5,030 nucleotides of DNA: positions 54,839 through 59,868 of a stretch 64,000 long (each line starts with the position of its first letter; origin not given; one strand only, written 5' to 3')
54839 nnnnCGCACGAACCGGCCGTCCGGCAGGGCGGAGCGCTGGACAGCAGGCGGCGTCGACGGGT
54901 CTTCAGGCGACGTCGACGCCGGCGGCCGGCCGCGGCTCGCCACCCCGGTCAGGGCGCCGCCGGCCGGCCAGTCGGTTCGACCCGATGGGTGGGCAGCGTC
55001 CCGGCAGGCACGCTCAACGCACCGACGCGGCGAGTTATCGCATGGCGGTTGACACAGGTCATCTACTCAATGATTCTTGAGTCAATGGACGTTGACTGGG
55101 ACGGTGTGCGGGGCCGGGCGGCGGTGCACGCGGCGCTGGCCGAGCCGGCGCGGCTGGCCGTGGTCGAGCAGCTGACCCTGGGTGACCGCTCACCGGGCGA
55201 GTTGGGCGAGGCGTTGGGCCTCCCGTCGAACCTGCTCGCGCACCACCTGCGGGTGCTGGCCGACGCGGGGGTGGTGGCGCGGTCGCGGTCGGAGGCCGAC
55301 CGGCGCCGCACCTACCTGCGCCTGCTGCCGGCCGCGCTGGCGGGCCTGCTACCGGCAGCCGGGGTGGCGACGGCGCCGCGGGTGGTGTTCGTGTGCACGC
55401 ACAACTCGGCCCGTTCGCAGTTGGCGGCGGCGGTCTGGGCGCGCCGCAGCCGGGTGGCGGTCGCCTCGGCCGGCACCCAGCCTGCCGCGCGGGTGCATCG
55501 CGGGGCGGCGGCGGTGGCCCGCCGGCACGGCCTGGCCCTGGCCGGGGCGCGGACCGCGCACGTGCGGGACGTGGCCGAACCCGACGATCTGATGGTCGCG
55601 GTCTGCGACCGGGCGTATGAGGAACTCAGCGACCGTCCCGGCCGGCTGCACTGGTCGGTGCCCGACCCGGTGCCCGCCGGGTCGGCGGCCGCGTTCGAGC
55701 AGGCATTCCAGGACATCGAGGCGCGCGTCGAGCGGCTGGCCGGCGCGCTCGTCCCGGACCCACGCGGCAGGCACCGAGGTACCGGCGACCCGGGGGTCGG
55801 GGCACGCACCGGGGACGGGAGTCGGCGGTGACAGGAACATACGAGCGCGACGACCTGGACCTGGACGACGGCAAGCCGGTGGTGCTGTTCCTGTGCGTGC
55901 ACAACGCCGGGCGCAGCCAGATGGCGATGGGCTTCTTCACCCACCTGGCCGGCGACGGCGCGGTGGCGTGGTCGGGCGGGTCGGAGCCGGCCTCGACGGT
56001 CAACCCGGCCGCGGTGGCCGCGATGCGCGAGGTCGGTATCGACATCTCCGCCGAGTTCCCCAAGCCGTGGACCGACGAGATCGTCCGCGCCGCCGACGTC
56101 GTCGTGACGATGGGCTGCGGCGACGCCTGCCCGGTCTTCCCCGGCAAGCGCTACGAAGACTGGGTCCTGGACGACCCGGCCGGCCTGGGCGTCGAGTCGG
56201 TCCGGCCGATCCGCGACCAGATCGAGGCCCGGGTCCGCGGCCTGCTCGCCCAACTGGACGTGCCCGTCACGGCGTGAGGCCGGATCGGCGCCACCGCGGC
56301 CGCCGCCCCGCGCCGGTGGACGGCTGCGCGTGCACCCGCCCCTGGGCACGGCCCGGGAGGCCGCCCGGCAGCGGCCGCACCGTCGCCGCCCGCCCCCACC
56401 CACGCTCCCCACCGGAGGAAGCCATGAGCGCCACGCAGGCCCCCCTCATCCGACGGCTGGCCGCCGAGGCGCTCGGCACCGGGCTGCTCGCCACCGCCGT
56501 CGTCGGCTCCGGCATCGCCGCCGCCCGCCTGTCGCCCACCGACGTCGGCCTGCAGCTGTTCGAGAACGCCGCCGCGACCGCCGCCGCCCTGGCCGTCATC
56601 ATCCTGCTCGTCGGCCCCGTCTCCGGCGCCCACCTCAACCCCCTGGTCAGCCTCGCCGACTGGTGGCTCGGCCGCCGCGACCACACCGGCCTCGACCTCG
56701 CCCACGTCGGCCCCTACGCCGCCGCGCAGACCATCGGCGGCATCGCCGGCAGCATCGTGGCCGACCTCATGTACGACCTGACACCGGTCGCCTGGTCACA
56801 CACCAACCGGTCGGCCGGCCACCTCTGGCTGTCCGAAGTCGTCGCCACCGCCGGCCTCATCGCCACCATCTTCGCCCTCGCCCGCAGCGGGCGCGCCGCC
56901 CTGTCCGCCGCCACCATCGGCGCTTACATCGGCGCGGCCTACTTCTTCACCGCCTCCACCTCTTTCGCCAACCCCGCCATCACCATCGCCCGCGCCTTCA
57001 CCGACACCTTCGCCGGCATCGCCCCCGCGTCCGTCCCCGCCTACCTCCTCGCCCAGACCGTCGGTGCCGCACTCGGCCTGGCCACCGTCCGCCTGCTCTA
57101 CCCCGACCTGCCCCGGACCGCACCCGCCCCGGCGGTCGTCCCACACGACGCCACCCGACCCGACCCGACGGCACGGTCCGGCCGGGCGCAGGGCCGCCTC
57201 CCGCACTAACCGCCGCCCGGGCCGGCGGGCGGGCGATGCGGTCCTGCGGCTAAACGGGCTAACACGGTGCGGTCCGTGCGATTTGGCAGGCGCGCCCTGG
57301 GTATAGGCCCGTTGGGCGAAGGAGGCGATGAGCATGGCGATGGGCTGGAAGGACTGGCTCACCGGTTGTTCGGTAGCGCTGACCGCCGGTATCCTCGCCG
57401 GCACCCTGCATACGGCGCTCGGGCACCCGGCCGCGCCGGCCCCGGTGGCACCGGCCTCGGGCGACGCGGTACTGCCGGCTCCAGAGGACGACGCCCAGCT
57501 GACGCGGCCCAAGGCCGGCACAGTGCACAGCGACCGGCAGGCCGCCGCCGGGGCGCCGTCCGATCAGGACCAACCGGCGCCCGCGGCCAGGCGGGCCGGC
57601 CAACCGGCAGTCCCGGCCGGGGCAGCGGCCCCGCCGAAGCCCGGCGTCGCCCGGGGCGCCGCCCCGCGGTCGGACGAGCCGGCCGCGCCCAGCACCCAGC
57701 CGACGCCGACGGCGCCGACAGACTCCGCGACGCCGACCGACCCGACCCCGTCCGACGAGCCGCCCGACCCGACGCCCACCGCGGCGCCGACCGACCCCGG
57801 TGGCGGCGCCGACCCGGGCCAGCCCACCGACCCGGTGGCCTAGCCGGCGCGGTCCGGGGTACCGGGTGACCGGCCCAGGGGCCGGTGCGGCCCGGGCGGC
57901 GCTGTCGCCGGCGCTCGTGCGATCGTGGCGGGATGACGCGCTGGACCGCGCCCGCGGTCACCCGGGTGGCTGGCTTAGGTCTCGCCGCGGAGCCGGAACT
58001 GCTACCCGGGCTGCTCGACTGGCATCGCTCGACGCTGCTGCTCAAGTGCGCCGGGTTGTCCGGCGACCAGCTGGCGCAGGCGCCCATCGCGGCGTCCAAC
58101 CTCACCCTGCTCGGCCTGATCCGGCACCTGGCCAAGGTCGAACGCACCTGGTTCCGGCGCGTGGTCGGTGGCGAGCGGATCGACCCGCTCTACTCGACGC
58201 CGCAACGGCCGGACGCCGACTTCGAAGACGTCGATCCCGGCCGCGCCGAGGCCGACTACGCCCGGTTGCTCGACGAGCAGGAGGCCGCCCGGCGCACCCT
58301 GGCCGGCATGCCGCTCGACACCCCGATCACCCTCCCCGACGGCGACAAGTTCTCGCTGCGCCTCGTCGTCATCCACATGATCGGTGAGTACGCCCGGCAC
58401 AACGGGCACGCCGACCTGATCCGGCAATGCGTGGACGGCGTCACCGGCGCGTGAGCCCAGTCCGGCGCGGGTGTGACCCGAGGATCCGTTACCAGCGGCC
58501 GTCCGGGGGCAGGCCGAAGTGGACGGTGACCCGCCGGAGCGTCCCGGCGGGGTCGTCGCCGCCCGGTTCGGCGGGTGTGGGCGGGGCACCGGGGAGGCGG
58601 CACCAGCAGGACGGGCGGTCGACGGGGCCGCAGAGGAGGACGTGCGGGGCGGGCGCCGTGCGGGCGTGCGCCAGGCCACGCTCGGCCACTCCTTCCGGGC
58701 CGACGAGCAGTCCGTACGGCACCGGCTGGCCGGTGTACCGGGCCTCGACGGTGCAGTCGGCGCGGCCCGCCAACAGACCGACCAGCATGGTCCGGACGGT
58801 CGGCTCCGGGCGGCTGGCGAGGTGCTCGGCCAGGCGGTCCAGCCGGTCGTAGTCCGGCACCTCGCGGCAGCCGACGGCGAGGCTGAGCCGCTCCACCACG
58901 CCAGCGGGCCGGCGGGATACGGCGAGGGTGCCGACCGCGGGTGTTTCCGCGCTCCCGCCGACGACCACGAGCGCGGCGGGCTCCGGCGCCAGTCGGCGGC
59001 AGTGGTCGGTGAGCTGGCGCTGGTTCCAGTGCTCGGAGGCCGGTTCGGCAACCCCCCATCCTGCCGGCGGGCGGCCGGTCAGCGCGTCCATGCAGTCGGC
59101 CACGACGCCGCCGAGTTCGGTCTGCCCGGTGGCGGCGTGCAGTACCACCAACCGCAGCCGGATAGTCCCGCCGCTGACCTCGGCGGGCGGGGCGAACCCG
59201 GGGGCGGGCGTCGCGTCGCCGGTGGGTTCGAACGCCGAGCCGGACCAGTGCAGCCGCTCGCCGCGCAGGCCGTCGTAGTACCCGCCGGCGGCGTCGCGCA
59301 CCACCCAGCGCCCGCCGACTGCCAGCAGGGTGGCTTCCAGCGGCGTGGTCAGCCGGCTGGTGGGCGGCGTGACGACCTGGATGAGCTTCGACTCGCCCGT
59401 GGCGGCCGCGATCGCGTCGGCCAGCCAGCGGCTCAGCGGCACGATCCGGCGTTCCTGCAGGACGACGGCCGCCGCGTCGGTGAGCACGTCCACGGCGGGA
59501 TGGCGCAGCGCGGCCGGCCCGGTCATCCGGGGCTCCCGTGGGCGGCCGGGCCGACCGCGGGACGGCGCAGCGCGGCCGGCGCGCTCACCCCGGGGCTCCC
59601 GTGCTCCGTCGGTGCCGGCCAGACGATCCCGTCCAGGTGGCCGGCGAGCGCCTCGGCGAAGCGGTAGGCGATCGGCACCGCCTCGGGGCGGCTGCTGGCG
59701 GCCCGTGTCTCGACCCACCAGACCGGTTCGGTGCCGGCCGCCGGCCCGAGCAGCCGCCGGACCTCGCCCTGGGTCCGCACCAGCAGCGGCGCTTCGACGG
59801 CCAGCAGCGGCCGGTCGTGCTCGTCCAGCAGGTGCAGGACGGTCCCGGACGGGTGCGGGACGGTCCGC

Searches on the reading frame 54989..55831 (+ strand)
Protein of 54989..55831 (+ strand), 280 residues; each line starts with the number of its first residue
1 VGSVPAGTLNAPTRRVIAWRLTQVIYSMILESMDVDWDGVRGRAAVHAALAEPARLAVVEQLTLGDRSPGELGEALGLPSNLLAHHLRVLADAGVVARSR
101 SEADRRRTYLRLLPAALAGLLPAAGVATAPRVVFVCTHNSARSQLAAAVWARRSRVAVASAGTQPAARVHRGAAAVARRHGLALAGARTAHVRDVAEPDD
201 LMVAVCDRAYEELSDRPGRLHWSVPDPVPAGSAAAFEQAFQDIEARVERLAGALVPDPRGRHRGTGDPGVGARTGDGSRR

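Call 15: search_protein_families(library=pfam, proteins=[window:54989-55831:+], max_evalue=0.01)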
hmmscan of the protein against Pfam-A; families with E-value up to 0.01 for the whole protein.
window:54989-55831:+ (280 aa): 5 families
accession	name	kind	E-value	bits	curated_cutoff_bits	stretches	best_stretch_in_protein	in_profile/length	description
PF01451.26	LMWPc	-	3.4e-16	60.2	23.2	1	132-250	1-143/144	Low molecular weight phosphotyrosine protein phosphatase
PF12840.13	HTH_20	-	5.3e-08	33.1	27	1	50-97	1-49/51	Helix-turn-helix domain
PF01022.26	HTH_5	-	9.6e-06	25.8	22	1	53-96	2-45/47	Bacterial regulatory protein, arsR family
PF12802.13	MarR_2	-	6.4e-05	23.5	27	1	65-107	17-61/61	MarR family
PF01047.28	MarR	-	0.0027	18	24.6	1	66-107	17-58/59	MarR family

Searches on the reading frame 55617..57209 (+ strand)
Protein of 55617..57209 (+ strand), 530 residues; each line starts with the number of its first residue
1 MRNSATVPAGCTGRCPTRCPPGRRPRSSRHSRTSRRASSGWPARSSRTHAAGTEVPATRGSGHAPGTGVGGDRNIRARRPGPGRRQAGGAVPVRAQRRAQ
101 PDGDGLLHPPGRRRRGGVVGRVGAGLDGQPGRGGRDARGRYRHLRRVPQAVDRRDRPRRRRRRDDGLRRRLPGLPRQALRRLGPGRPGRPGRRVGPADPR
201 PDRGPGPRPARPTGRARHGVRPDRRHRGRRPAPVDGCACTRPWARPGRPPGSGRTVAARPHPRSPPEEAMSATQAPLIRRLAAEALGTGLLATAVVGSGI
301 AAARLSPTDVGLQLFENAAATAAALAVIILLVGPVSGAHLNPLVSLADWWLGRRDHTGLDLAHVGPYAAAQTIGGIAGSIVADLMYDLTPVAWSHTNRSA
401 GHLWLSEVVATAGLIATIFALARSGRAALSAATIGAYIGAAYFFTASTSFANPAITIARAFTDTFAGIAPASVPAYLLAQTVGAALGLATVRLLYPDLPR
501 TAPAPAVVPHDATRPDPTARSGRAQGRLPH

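Call 15: search_protein_families(library=pfam, proteins=[window:55617-57209:+], max_evalue=0.01)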
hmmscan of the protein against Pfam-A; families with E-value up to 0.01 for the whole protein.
window:55617-57209:+ (530 aa): 1 family
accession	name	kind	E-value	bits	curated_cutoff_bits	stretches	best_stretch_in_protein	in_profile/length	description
PF00230.25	MIP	-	2.2e-22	80.4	25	2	273-444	3-173/222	Major intrinsic protein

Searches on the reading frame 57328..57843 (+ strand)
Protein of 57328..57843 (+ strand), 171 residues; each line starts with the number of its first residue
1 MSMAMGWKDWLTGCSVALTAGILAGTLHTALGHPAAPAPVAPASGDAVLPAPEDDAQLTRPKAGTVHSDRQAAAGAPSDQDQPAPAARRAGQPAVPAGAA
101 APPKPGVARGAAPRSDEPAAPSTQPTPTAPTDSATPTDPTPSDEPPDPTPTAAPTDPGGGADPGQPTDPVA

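Call 15: search_protein_families(library=pfam, proteins=[window:57328-57843:+], max_evalue=0.01)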
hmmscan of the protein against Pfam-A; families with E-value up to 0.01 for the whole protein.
window:57328-57843:+ (171 aa): 0 families

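Call 107: find_encoding_contigs(protein=window:57328-57843:+, flank=10000, max_places=2)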
Protein window:57328-57843:+ (171 aa): 2 contigs read that carry it; 2 places shown.
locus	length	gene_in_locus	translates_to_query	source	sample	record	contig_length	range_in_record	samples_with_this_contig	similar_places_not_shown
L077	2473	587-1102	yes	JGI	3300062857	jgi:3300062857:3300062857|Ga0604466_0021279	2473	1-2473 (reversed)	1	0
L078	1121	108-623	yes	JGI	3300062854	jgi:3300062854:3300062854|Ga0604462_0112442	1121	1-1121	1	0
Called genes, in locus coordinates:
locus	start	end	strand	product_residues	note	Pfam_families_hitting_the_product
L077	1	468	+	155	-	?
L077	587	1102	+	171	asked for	-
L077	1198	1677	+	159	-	PF04978:MST, PF12867:DinB_2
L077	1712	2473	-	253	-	?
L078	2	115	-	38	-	?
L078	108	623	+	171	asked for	-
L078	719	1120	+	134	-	?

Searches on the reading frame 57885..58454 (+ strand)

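Call 15: search_protein_families(library=pfam, proteins=[window:57885-58454:+], max_evalue=0.01)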
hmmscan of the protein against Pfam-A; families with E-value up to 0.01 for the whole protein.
window:57885-58454:+ (189 aa): 4 families
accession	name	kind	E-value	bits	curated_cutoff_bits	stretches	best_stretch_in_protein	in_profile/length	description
PF04978.18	MST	-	1.1e-39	136.7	27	1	40-185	2-149/149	Mycothiol-S-transferase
PF12867.12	DinB_2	-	1e-09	39.4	24.8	1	44-175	2-127/128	DinB superfamily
PF05163.17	DinB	-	0.00036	21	23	1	45-118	13-83/165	DinB family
PF11716.13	MDMPI_N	-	0.0024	19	24.2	1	54-170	11-133/140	Mycothiol maleylpyruvate isomerase N-terminal domain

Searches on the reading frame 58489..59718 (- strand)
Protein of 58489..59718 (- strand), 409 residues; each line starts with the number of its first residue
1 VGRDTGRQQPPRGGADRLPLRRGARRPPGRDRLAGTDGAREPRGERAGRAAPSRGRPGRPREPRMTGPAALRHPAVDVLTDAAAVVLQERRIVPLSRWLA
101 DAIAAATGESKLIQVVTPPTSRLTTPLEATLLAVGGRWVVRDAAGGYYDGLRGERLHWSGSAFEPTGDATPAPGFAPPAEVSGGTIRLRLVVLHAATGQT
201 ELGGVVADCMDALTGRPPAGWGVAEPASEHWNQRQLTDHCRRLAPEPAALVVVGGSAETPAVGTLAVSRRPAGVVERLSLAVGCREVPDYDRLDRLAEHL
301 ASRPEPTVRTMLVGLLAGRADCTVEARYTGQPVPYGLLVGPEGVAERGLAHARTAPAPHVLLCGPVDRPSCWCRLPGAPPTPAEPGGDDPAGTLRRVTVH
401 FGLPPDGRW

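Call 15: search_protein_families(library=pfam, proteins=[window:58489-59718:-], max_evalue=0.01)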
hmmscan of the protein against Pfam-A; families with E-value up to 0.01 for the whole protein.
window:58489-59718:- (409 aa): 1 family
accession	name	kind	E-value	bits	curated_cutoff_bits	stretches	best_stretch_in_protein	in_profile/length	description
PF19674.4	DUF6177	-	2.9e-96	322.9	25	1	72-380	1-312/330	Family of unknown function (DUF6177)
